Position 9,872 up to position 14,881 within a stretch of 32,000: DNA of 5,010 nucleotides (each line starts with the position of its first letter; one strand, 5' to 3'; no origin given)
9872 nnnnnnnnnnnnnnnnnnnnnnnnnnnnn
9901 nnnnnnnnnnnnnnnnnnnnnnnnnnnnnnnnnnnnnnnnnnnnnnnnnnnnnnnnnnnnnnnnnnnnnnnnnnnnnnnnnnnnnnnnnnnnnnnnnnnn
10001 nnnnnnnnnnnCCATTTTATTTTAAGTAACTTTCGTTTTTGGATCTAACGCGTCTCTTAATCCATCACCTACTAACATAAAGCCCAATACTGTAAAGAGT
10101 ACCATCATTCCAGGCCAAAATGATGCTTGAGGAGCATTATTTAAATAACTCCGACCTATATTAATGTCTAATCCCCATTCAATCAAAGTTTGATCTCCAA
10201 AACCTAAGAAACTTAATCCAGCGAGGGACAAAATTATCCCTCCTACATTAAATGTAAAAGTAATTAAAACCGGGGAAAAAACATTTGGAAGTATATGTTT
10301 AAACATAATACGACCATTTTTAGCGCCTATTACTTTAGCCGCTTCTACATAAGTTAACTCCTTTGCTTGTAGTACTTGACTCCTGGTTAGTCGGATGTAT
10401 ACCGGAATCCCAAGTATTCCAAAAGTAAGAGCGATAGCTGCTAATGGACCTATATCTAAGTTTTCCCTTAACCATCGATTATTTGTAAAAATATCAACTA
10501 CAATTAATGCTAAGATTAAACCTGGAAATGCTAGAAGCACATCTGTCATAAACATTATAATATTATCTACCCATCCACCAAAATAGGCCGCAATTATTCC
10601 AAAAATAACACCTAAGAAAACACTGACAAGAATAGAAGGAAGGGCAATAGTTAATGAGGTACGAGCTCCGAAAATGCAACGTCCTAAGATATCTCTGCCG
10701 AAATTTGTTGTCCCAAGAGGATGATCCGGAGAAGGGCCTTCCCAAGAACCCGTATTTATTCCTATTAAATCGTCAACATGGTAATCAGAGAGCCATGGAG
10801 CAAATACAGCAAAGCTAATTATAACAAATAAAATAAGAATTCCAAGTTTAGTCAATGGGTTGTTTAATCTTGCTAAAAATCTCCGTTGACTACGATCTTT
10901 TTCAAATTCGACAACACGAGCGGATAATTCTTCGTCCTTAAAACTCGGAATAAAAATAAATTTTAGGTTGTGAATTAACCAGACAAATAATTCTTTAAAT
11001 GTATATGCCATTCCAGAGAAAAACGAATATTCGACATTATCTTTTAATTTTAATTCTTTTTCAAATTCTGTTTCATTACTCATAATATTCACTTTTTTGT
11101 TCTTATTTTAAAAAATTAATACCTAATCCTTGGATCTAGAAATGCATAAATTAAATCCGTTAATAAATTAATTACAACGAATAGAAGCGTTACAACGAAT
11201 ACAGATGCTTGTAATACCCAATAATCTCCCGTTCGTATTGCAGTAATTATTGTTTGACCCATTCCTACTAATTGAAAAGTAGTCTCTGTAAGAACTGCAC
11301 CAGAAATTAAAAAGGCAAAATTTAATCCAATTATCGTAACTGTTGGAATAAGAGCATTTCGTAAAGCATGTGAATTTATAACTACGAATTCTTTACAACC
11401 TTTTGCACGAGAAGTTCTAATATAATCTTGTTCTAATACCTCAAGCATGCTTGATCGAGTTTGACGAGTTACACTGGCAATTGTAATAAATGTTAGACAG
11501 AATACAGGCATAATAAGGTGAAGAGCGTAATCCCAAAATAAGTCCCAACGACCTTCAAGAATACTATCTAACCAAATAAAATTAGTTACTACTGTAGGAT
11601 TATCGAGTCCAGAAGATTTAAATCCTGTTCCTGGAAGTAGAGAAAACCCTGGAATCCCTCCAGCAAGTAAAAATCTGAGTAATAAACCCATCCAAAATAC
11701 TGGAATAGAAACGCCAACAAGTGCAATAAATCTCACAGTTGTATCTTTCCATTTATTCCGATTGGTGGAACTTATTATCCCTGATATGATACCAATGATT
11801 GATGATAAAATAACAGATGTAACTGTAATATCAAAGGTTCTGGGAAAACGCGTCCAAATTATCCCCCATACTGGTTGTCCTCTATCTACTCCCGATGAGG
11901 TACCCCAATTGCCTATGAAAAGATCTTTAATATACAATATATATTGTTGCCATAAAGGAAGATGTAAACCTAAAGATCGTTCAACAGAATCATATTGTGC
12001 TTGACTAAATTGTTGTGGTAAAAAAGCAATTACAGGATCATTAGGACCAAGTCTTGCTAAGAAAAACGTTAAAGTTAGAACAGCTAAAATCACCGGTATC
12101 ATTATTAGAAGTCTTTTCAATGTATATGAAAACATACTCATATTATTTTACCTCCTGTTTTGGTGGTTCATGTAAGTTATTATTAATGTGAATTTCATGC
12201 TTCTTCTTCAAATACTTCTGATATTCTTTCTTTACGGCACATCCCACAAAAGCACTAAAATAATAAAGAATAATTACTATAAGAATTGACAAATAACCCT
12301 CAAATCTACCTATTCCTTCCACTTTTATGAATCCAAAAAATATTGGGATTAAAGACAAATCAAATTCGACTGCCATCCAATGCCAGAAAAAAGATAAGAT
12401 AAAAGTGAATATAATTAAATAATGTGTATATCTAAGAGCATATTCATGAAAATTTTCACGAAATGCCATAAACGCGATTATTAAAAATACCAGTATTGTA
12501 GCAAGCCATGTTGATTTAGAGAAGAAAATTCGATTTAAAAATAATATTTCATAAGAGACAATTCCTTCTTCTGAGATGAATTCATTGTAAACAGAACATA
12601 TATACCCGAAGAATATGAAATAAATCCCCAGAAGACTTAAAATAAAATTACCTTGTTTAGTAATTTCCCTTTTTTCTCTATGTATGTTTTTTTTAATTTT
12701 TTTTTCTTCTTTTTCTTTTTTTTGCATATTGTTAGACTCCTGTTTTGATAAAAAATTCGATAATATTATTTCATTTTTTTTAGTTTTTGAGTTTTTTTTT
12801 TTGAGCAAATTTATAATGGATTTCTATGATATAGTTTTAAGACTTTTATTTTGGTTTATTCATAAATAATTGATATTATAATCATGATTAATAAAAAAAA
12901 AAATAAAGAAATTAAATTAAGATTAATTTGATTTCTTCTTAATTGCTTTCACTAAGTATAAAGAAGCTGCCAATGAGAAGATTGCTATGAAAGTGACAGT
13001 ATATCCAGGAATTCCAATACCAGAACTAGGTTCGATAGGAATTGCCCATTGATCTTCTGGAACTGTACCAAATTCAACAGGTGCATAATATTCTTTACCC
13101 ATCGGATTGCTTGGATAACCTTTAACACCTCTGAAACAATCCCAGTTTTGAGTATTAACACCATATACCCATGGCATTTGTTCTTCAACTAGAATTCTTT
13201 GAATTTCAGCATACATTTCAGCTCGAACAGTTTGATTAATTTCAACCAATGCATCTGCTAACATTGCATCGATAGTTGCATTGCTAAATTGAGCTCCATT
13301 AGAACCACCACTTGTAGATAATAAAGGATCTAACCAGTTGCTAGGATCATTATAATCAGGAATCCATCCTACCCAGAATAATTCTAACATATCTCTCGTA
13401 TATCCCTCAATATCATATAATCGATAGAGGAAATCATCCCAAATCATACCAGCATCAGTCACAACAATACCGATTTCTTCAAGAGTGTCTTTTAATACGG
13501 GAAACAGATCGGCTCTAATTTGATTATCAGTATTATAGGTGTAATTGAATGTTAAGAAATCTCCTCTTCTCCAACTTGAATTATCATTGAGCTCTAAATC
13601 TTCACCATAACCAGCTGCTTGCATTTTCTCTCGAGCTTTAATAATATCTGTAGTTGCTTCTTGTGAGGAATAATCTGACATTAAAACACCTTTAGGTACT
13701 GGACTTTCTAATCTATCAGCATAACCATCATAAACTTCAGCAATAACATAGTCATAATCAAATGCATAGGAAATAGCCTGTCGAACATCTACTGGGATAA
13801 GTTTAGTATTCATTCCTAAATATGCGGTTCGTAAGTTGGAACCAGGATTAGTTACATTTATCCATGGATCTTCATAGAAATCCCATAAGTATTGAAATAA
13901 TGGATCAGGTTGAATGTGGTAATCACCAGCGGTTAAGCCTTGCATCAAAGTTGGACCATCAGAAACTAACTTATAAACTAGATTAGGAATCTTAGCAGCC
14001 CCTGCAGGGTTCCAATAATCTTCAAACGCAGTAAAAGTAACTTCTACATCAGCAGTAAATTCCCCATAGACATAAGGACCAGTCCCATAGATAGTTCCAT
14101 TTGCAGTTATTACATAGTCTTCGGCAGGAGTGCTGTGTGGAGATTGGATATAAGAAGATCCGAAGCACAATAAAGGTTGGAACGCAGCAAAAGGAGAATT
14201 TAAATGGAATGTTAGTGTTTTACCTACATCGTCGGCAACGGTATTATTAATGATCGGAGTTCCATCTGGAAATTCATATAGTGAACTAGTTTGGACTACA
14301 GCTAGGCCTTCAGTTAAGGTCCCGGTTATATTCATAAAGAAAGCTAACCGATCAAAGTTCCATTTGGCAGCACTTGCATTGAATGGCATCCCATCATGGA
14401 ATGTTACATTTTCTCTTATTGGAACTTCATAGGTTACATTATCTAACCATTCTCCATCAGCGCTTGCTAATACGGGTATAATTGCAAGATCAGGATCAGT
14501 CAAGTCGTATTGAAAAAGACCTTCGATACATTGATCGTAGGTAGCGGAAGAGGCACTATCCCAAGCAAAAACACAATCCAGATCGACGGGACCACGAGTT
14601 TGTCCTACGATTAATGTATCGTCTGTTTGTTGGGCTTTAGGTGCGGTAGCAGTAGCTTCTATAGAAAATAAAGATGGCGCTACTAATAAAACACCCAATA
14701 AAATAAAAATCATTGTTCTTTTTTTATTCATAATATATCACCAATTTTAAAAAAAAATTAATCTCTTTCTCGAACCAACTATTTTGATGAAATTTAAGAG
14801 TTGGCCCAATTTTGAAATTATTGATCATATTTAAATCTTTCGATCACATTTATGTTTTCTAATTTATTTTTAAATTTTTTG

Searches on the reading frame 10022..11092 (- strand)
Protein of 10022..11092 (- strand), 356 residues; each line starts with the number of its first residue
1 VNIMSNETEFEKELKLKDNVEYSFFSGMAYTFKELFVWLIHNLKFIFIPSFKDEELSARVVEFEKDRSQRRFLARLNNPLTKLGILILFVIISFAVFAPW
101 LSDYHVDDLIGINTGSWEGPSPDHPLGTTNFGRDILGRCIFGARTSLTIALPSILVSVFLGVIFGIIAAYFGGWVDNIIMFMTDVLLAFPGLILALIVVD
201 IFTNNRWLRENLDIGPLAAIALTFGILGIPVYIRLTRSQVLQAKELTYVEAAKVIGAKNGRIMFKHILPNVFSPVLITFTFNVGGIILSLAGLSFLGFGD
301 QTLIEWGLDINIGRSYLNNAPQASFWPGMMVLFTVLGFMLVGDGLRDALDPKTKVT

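Call 55: search_protein_families(library=pfam, proteins=[window:10022-11092:-], max_evalue=0.0001)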
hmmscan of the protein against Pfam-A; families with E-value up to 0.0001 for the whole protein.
window:10022-11092:- (356 aa): 1 family
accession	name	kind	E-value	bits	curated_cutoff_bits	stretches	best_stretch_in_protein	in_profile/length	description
PF00528.27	BPD_transp_1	-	1.2e-32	113.5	26.4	1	161-354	1-183/184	Binding-protein-dependent transport system inner membrane component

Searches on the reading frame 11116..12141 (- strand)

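Call 56: search_protein_families(library=pfam, proteins=[window:11116-12141:-], max_evalue=0.0001)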
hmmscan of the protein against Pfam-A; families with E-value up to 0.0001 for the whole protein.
window:11116-12141:- (341 aa): 2 families
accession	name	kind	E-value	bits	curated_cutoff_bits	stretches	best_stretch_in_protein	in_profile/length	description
PF00528.27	BPD_transp_1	-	1.1e-39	136.5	26.4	1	117-340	1-183/184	Binding-protein-dependent transport system inner membrane component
PF19300.4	BPD_transp_1_N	-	6e-11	43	23.8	1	3-104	1-112/114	Binding-prot-dependent transport system membrane comp, N-term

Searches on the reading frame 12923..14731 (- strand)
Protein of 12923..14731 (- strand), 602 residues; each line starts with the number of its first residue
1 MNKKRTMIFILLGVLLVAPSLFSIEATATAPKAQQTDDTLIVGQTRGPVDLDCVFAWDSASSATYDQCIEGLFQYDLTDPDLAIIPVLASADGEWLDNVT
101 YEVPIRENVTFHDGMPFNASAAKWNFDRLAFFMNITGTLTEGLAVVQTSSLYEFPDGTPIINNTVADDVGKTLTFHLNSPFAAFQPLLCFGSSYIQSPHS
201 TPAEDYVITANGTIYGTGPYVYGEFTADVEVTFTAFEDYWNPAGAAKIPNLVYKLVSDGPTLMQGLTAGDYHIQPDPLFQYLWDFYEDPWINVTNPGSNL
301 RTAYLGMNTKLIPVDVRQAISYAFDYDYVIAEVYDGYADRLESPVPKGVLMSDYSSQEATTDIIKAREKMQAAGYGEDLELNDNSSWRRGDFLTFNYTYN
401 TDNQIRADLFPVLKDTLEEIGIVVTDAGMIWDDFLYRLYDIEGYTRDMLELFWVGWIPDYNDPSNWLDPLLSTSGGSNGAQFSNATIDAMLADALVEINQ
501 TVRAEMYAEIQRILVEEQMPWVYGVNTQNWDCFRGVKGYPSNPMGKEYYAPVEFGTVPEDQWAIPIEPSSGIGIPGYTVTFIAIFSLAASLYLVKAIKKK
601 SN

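Call 56: search_protein_families(library=pfam, proteins=[window:12923-14731:-], max_evalue=0.0001)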
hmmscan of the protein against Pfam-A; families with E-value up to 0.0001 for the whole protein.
window:12923-14731:- (602 aa): 1 family
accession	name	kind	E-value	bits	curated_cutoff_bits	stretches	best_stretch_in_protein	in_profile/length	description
PF00496.27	SBP_bac_5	-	1.3e-56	192.7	32.4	1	84-477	2-367/368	Bacterial extracellular solute-binding proteins, family 5 Middle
